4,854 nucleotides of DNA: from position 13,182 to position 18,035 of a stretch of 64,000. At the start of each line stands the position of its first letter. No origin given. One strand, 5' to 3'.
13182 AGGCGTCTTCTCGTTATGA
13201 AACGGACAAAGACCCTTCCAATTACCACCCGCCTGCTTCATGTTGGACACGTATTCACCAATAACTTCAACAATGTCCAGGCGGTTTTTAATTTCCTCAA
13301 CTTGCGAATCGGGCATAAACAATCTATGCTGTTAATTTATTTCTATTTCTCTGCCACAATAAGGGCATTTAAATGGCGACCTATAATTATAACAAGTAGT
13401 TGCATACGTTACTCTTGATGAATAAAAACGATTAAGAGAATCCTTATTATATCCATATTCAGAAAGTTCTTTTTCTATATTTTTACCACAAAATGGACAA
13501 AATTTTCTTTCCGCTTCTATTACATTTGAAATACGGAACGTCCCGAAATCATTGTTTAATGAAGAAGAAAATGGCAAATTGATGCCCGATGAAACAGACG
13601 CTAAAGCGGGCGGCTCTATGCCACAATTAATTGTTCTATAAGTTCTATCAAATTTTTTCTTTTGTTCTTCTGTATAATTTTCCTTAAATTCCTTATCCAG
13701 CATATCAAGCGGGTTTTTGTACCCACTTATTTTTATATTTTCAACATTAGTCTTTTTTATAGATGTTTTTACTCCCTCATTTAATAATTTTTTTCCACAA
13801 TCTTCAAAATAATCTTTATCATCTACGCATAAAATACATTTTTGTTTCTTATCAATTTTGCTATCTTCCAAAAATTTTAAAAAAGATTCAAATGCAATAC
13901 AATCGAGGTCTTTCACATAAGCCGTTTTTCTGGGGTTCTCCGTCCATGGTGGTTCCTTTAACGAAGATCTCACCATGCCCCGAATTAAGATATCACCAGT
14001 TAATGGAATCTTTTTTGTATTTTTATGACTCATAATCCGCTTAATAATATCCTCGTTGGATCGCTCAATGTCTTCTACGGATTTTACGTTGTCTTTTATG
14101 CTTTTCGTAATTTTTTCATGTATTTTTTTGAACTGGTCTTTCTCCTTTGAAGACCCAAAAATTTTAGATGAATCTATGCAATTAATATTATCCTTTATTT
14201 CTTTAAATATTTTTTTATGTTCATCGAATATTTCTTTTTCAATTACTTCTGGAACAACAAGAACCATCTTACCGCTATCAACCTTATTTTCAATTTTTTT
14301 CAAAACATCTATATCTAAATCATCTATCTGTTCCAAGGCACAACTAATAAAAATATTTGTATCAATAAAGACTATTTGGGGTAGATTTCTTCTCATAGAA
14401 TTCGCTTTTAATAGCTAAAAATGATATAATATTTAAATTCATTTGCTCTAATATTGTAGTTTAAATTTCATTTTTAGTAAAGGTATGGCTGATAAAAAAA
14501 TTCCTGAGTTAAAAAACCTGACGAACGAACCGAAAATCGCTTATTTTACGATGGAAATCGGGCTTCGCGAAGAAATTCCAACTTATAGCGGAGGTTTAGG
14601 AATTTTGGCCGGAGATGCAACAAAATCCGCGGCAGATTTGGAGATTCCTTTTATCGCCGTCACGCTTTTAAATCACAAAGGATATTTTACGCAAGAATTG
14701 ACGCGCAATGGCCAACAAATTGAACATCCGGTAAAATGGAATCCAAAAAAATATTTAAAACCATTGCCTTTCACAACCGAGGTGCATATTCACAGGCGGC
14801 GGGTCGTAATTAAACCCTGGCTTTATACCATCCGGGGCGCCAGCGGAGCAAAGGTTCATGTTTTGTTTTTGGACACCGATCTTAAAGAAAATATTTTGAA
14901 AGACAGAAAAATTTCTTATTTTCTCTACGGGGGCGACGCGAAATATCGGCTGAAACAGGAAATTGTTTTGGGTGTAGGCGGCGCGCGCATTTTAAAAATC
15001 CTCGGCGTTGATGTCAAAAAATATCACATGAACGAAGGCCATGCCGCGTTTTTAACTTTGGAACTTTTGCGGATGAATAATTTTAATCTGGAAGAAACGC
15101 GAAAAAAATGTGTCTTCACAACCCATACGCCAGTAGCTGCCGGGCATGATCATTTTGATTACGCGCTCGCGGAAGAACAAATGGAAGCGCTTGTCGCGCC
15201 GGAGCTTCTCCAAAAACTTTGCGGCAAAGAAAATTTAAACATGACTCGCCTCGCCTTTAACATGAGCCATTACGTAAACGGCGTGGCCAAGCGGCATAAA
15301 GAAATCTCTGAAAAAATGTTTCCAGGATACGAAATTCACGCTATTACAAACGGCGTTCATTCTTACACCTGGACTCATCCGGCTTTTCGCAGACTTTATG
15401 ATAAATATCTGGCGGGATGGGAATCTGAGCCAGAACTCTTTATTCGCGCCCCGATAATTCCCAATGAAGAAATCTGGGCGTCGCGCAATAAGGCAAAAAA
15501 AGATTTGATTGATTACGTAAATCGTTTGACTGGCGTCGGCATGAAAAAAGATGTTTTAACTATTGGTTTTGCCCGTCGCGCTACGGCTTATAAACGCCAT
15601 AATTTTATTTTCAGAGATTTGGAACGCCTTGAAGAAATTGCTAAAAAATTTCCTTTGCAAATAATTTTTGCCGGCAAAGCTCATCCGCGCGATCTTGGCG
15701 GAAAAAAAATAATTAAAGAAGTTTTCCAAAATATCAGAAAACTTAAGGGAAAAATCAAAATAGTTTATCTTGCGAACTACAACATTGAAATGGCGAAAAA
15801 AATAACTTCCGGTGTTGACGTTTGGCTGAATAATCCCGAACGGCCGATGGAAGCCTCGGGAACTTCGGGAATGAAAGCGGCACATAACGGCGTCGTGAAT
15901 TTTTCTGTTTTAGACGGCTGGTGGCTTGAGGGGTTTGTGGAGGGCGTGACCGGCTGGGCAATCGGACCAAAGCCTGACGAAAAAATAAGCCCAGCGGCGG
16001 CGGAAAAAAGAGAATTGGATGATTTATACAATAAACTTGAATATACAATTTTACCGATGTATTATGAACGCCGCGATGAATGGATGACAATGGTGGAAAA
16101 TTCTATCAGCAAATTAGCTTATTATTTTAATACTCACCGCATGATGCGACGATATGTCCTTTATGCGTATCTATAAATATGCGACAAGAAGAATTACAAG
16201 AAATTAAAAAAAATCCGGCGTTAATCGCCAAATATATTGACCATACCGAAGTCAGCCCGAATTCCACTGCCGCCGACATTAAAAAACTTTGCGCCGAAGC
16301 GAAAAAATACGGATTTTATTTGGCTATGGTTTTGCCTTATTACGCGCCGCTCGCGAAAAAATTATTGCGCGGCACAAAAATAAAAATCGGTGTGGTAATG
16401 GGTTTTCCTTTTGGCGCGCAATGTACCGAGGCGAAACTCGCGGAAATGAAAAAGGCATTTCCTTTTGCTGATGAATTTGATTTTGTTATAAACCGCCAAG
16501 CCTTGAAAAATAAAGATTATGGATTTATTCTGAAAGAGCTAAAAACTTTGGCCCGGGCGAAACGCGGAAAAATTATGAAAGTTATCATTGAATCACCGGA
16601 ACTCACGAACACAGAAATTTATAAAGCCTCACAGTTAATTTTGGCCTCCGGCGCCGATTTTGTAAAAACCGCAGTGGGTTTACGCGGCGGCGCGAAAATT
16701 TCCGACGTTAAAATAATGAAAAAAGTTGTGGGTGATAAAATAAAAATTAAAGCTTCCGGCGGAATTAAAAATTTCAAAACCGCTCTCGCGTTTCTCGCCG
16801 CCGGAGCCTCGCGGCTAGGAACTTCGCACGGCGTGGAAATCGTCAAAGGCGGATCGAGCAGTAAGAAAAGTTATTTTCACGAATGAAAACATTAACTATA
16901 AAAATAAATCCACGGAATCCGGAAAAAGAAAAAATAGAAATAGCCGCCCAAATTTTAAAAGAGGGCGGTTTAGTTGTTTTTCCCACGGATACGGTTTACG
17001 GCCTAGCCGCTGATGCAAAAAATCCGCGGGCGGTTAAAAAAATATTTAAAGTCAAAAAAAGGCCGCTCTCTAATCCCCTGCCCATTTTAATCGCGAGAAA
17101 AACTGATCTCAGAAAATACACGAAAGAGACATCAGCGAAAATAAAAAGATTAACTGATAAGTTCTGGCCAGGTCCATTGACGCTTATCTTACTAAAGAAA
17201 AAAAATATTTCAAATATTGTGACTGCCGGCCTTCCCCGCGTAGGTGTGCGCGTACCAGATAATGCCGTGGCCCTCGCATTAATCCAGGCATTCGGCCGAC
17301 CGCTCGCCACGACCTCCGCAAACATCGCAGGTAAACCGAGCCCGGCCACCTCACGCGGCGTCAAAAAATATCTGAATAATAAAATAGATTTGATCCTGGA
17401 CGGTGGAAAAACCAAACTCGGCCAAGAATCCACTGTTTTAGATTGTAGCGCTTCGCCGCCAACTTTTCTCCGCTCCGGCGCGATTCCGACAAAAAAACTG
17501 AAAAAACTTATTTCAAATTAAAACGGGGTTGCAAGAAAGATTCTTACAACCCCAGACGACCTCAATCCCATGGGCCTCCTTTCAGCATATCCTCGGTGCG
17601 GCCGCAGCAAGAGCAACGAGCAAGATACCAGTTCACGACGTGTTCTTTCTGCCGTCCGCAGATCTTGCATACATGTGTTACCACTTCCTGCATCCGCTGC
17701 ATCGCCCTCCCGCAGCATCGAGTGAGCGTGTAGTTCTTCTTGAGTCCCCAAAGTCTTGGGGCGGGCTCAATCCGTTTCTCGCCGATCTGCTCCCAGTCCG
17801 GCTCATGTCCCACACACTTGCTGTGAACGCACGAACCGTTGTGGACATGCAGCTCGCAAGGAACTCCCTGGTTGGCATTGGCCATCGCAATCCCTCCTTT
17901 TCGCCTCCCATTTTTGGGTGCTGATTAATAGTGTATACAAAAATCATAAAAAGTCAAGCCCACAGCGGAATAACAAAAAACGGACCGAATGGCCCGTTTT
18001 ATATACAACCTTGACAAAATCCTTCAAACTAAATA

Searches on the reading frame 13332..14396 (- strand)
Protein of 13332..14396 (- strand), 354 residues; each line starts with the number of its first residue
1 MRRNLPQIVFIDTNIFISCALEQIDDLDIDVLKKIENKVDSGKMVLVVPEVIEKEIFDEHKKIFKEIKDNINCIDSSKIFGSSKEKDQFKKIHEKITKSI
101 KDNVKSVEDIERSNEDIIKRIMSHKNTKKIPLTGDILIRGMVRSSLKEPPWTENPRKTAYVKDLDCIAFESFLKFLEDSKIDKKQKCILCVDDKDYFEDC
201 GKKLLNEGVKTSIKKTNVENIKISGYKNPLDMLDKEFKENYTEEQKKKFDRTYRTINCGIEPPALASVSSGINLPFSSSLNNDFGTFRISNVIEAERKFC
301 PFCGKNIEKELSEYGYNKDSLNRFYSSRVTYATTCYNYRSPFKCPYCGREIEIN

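Call 76: search_protein_families(library=pfam, proteins=[window:13332-14396:-], max_evalue=0.0001)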
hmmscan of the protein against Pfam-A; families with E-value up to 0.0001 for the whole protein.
window:13332-14396:- (354 aa): 1 family
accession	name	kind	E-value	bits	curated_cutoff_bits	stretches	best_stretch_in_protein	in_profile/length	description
PF16289.11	PIN_12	-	4.8e-09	37.3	32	1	9-196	1-172/172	PIN domain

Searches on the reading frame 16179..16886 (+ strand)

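Call 75: search_protein_families(library=pfam, proteins=[window:16179-16886:+], max_evalue=0.0001)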
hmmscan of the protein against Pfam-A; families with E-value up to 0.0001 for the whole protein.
window:16179-16886:+ (235 aa): 1 family
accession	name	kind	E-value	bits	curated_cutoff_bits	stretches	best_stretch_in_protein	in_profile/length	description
PF01791.15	DeoC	-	2.5e-13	50.7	23.8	1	16-218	2-223/229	DeoC/LacD family aldolase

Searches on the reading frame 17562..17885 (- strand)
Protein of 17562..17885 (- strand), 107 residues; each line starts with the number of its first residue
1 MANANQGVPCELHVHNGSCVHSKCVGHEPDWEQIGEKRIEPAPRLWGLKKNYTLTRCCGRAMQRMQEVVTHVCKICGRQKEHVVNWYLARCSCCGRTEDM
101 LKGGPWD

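Call 69: search_protein_families(library=pfam, proteins=[window:17562-17885:-], max_evalue=0.01)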
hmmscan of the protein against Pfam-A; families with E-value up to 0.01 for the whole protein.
window:17562-17885:- (107 aa): 1 family
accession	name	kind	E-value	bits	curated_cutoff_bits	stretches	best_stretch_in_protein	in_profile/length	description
PF23107.1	Zf-C2H2_ZNF451_C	-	0.0099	16.9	30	0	57-99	7-49/59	Two consecutive Zinc fingers C2H2 type, ZNF451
